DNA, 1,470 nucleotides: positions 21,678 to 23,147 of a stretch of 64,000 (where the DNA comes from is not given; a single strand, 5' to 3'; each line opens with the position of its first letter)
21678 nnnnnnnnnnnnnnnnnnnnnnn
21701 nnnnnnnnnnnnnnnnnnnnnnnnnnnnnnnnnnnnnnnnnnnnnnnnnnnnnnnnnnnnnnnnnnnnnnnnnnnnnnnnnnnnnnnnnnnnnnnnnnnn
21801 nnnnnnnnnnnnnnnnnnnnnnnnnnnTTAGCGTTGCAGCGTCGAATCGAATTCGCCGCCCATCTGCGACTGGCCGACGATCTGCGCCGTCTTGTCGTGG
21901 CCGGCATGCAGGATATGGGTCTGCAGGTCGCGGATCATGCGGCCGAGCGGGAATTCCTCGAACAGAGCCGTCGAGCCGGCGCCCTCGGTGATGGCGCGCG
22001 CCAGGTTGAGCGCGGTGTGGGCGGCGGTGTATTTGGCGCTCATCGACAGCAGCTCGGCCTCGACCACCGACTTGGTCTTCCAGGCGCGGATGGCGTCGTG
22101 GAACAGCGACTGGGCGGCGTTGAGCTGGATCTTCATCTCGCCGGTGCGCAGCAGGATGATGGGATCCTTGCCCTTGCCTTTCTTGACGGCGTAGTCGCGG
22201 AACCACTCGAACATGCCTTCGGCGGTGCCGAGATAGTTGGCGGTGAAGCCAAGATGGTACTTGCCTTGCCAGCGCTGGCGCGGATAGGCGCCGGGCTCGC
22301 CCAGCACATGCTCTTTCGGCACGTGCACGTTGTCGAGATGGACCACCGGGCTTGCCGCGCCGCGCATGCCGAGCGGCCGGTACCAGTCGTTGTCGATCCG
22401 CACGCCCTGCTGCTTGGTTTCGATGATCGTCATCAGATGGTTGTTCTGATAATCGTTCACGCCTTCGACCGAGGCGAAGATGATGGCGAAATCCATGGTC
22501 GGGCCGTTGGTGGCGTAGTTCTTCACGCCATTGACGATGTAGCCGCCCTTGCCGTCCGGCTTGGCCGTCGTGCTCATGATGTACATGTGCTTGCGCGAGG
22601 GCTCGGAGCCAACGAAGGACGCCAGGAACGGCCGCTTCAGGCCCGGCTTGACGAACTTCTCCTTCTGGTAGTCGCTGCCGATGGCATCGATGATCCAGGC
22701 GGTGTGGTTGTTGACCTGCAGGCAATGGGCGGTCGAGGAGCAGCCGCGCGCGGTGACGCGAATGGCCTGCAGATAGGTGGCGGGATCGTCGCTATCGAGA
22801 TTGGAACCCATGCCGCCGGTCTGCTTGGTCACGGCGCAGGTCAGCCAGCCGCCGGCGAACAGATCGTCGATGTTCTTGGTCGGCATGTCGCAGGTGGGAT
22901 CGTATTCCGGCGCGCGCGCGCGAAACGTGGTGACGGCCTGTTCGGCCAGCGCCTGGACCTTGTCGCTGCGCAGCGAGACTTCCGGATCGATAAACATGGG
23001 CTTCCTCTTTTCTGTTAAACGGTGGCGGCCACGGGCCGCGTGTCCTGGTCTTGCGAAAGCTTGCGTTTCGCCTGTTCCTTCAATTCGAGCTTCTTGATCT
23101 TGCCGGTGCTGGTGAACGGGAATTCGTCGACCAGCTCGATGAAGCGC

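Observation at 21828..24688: Repeated ligase plus Glu-less ACAD-fold module (three copies in the window)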

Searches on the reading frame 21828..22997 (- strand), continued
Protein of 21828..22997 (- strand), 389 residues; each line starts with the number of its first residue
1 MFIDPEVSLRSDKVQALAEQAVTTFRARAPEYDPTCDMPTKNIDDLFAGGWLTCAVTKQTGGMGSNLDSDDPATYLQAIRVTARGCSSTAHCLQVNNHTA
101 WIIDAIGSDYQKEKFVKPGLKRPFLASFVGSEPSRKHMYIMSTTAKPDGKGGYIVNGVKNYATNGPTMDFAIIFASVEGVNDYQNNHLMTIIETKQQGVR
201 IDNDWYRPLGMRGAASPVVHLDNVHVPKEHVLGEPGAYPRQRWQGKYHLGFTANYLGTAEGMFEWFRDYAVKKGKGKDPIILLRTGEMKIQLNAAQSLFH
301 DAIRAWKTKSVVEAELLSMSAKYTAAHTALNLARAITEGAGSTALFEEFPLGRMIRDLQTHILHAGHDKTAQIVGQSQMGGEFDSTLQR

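Call 55: search_solved_structures(query=A2, max_evalue=1e-30, show_alignments=5)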
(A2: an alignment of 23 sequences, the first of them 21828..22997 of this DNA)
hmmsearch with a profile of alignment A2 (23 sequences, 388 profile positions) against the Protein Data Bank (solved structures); distinct sequences matched with E-value up to 1e-30: 12.
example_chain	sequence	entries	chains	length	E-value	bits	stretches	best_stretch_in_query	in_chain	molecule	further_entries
4n5f_A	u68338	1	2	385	1.9e-37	132.3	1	17-359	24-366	Putative acyl-CoA dehydrogenase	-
5ol2_C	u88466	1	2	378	5e-37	131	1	9-359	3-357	Acyl-CoA dehydrogenase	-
4m9a_A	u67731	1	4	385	1.4e-36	129.5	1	17-359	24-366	Acyl-CoA dehydrogenase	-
2dvl_A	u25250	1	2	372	6e-36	127.4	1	14-359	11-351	Acyl-CoA dehydrogenase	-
1jqi_A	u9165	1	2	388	1.9e-35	125.8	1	15-358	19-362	short chain acyl-CoA dehydrogenase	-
2jif_A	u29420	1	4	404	3.1e-35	125.1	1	16-359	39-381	SHORT/BRANCHED CHAIN SPECIFIC ACYL-COA DEHYDROGENASE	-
2vig_A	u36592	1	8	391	1.7e-34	122.6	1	14-359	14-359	SHORT-CHAIN SPECIFIC ACYL-COA DEHYDROGENASE,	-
7y0a_A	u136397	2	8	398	3.1e-34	121.8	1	14-359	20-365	Short-chain specific acyl-CoA dehydrogenase, mitochondrial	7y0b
8sgs_A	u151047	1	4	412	3.8e-34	121.5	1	14-358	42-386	Short-chain specific acyl-CoA dehydrogenase, mitochondrial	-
1ukw_A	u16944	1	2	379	6.3e-34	120.7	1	10-363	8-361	acyl-CoA dehydrogenase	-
5gj7_A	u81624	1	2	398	1.4e-31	113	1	21-359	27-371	Acyl-CoA dehydrogenase type 2 domain protein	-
5z8t_A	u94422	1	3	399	1.4e-31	113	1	21-359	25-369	Acyl-CoA dehydrogenase type 2 domain protein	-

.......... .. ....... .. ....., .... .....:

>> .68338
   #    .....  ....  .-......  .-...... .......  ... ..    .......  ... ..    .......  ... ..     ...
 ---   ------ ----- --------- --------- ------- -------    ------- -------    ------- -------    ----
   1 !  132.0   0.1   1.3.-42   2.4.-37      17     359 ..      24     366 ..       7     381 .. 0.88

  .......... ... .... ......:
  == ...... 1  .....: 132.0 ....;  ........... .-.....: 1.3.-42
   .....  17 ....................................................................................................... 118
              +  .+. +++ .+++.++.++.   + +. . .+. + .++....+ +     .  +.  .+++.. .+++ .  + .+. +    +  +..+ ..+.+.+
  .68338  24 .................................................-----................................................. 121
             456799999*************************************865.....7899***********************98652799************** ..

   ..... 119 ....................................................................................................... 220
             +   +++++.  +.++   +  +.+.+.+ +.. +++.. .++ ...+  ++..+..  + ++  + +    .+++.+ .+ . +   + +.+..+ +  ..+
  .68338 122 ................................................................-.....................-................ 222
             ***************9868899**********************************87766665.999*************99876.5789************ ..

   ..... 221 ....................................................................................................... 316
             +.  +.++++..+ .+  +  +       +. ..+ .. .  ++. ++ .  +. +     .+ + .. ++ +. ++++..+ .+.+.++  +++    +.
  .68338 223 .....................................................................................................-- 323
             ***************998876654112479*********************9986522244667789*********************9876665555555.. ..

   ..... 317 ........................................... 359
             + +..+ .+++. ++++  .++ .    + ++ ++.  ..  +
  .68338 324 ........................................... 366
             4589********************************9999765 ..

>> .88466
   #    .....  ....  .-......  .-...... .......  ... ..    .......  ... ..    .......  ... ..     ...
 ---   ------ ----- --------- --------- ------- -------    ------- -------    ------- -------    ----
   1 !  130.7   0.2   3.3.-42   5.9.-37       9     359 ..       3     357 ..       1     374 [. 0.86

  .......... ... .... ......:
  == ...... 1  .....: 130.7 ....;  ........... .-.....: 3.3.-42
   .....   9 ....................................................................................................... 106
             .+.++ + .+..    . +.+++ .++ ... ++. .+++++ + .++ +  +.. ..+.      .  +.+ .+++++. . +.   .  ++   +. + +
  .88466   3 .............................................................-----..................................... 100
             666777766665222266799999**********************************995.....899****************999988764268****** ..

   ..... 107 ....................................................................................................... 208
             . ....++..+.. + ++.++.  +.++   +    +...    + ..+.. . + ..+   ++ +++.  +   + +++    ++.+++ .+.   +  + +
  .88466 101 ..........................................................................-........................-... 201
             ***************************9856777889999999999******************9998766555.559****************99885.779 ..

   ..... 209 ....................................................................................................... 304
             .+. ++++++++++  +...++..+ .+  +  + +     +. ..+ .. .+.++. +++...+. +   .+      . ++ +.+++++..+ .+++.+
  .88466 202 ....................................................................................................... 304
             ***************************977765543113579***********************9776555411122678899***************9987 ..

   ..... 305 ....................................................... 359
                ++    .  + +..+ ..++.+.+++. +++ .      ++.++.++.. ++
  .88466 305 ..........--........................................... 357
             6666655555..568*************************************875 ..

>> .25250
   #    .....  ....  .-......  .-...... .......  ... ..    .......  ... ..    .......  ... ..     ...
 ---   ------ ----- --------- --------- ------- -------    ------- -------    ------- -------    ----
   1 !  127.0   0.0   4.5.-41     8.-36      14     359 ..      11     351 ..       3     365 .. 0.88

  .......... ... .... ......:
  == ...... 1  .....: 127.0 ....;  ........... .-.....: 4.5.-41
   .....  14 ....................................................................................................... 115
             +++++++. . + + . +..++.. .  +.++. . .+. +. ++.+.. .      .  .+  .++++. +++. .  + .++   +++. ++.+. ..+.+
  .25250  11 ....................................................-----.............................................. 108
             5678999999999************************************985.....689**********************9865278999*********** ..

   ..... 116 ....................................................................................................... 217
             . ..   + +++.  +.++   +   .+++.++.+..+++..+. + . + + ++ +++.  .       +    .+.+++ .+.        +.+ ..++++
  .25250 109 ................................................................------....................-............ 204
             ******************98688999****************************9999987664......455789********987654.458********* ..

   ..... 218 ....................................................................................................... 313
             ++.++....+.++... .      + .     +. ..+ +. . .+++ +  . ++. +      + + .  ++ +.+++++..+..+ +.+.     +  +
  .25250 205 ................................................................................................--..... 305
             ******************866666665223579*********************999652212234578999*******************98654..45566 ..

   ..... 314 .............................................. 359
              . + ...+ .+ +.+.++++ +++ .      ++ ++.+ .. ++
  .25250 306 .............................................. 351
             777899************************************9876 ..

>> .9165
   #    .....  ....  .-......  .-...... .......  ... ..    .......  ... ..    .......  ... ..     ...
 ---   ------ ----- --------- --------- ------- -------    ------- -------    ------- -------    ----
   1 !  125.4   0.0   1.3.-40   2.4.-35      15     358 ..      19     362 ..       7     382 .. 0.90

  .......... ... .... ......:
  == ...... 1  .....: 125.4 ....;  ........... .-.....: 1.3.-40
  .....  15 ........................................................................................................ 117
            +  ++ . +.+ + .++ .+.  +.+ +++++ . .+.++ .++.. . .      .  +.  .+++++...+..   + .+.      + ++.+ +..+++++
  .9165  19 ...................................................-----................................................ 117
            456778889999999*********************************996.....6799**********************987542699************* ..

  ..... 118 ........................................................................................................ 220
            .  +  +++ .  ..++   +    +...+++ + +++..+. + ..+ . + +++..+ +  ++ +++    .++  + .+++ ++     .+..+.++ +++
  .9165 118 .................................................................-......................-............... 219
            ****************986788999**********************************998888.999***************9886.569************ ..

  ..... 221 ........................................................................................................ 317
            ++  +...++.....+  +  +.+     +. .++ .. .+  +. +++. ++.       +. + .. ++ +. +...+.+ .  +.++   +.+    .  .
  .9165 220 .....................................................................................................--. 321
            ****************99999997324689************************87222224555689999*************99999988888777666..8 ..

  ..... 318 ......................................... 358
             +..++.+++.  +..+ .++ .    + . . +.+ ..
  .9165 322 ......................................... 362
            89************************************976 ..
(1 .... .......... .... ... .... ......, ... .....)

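Call 85: search_protein_families(library=pfam, proteins=[L055:613-2400:-, L074:10620-11858:-, L066:13418-14071:+, L023:13131-13757:+, L027:13554-15116:+, L052:6334-7791:-, L045:14164-14622:+, L053:11897-12391:+, L076:12088-13344:-, L062:12174-13511:+], max_evalue=0.0001)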
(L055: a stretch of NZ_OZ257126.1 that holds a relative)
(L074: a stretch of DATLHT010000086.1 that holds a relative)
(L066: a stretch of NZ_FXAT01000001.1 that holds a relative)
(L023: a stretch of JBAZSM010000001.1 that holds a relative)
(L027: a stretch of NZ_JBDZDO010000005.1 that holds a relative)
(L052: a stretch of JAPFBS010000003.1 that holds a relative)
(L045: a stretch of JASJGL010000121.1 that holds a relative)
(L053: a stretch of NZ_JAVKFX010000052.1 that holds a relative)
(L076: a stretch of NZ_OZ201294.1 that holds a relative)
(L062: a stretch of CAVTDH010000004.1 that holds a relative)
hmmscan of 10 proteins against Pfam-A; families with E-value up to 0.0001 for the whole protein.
L055:613-2400:- (596 aa): 1 family
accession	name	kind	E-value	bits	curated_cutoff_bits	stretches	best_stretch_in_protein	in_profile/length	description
PF07690.21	MFS_1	-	4.3e-36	125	33.4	1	201-544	2-345/347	Major Facilitator Superfamily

L074:10620-11858:- (413 aa): 3 families
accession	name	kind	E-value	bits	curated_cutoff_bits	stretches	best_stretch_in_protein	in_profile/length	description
PF01614.24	IclR_C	-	2.7e-23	82.9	24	1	233-401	4-172/174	Bacterial transcriptional regulator IclR C-terminal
PF09339.16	HTH_IclR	-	3.3e-11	43.2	22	1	162-214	1-52/52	IclR helix-turn-helix domain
PF12802.13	MarR_2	-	8.3e-07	29.5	27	1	167-217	8-59/61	MarR family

L066:13418-14071:+ (218 aa): 1 family
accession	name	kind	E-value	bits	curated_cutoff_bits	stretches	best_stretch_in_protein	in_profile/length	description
PF13452.11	FAS1_DH_region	-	7.7e-24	84.8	22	1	65-185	2-122/132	FAS1-like, dehydratase domain region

L023:13131-13757:+ (209 aa): 1 family
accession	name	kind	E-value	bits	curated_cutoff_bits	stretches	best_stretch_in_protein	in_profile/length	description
PF04290.18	DctQ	-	4.7e-15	56.1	28.3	1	58-189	1-129/132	Tripartite ATP-independent periplasmic transporters, DctQ component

L027:13554-15116:+ (521 aa): 1 family
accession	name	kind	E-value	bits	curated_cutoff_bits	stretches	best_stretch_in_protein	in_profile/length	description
PF06808.19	DctM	-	1.8e-85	287.7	23.8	1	98-512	2-413/413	Tripartite ATP-independent periplasmic transporter, DctM component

L052:6334-7791:- (486 aa): 2 families
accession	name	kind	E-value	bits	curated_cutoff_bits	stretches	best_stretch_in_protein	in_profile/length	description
PF00926.24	DHBP_synthase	-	3.1e-80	268.6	26.4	1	128-319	1-191/191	3,4-dihydroxy-2-butanone 4-phosphate synthase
PF00925.25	GTP_cyclohydro2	-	8.2e-35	120.3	23.3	1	329-481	2-163/165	GTP cyclohydrolase II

L045:14164-14622:+ (153 aa): 0 families

L053:11897-12391:+ (165 aa): 0 families

L076:12088-13344:- (419 aa): 1 family
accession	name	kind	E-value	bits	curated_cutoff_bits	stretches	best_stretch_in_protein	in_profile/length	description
PF03401.19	TctC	-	2.1e-61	208.3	27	1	142-415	2-273/274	Tripartite tricarboxylate transporter family receptor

L062:12174-13511:+ (446 aa): 3 families
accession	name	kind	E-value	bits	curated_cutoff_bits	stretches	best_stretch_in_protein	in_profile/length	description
PF00108.29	Thiolase_N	-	9e-67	225.6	26.4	1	70-314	2-259/260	Thiolase, N-terminal domain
PF02803.24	Thiolase_C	-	1e-40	138.6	27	1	324-444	3-123/123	Thiolase, C-terminal domain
PF00109.32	ketoacyl-synt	-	2.6e-05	24.4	20.8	1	146-188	166-208/252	Beta-ketoacyl synthase, N-terminal domain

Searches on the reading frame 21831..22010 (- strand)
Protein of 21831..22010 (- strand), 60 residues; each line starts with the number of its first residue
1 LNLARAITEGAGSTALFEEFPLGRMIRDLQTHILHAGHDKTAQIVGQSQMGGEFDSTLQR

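Call 79: search_protein_representatives(alignment_id=A3)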
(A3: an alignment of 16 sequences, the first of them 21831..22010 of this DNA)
Query: 16 sequences, 60 profile positions. Proteins with E-value up to 0.001 (for the whole library): 113; up to 1e-10: 31; up to 1e-30: 0. The best 113 are listed.
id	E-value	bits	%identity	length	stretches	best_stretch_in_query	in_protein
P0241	5.1e-23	96.8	-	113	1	2-60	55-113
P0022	7.0e-23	96.4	-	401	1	2-60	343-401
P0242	1.2e-22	95.6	-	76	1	6-60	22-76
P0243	1.2e-22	95.6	-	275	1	2-60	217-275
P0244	3.1e-22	94.3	-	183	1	1-60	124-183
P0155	5.0e-22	93.6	-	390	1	1-60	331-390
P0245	3.0e-21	91.2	-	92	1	2-59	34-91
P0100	3.2e-21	91.0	-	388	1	4-60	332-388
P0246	4.8e-21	90.5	-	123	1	8-60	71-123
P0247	4.3e-20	87.5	-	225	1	2-60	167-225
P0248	7.5e-19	83.5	-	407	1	5-60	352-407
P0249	2.0e-17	78.9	-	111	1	5-60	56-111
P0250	3.2e-17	78.3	-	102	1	7-60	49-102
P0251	7.8e-17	77.0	-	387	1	3-59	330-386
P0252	1.8e-16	75.9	-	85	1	6-51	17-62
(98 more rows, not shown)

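Call 90: search_solved_structures(query=A3, max_evalue=10, show_alignments=5)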
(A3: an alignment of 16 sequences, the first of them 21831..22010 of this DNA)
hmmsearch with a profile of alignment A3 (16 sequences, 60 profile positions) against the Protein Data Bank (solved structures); distinct sequences matched with E-value up to 10: 25.
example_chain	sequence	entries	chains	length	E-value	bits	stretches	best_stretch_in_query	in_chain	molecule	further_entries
2jbr_A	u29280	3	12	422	6.2e-06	29.2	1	4-58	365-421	P-HYDROXYPHENYLACETATE HYDROXYLASE C2 OXYGENASE COMPONENT | P-HYDROXYPHENYLACETATE HYDROXYLASE C2:OXYGENASE COMPONENT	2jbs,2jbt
3afe_A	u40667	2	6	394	0.00062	22.8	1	4-52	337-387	Hydroxylase, putative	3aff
2rfq_A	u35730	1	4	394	0.0012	21.9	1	4-40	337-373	3-HSA hydroxylase, oxygenase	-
7f70_A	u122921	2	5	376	0.0046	20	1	2-43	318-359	Rv3094c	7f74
7f72_A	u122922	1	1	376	0.0046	20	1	2-43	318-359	Rv3094c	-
4u83_A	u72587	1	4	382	0.012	18.7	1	1-32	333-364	Acyl-CoA dehydrogenase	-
4doy_A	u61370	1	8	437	0.05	16.7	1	7-54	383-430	Dibenzothiophene desulfurization enzyme C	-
4jek_A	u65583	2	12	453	0.051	16.7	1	7-54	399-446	Dibenzothiophene desulfurization enzyme C | DszC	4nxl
3x0x_A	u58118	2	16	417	0.058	16.5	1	7-54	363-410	DszC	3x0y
6kse_A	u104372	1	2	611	0.17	15.1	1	6-38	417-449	Acyl-CoA dehydrogenase FadE5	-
5gj7_A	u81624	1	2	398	0.32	14.1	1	2-30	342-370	Acyl-CoA dehydrogenase type 2 domain protein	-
5z8t_A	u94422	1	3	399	0.33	14.1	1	2-30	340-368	Acyl-CoA dehydrogenase type 2 domain protein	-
6ks9_A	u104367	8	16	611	0.38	13.9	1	6-38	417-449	Acyl-CoA dehydrogenase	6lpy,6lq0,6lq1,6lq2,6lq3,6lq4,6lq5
6ksb_A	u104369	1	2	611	0.38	13.9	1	6-38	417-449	Acyl-CoA dehydrogenase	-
6lq6_A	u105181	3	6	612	0.38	13.9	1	6-38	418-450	Acyl-CoA dehydrogenase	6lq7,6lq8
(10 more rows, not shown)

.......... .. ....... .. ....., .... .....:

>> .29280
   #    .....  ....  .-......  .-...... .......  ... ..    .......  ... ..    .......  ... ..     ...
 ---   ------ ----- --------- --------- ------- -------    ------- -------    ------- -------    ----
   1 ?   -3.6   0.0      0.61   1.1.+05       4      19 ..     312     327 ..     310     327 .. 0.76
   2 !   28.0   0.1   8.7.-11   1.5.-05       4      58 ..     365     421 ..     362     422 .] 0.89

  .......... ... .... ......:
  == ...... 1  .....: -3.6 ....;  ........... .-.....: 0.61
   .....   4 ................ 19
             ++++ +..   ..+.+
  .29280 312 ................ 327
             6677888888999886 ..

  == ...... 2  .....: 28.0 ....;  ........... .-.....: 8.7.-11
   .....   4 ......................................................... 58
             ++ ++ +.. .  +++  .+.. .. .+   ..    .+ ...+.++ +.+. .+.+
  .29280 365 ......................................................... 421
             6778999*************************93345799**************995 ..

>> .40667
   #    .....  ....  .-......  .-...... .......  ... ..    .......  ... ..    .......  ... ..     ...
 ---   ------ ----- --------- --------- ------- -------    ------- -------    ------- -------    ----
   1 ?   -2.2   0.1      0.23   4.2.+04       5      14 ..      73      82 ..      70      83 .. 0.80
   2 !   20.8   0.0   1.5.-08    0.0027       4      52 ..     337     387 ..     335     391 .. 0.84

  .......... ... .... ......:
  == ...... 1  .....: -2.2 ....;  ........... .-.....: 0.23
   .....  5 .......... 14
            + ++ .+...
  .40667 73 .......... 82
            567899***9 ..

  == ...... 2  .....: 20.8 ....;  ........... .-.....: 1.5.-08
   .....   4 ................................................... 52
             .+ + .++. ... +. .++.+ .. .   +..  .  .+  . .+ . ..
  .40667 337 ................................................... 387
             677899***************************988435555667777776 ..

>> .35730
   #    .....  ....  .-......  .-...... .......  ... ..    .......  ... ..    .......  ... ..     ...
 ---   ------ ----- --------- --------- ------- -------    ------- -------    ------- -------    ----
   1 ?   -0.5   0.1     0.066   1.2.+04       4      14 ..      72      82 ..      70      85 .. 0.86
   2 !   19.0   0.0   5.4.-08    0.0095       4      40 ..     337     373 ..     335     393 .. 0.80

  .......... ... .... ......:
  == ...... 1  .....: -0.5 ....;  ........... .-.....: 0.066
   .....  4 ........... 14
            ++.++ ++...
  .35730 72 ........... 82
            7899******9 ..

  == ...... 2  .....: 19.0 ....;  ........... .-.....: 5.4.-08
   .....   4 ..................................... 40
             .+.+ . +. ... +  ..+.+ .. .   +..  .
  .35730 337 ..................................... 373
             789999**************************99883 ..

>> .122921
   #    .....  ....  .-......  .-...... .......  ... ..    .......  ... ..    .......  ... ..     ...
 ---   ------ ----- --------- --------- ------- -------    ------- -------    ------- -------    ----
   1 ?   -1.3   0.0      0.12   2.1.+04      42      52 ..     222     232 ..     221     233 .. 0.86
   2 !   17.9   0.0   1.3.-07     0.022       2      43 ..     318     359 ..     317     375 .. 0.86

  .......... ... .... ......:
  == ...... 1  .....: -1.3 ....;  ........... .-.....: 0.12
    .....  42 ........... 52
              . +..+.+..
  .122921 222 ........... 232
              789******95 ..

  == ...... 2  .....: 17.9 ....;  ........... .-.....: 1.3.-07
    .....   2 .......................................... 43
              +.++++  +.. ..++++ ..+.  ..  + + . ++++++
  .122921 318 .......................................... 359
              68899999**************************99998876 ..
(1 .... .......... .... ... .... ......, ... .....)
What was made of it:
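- Closest known: C2 oxygenase of p-hydroxyphenylacetate hydroxylase and HsaA. Same: C2 reads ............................, against GL's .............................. (call 90).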
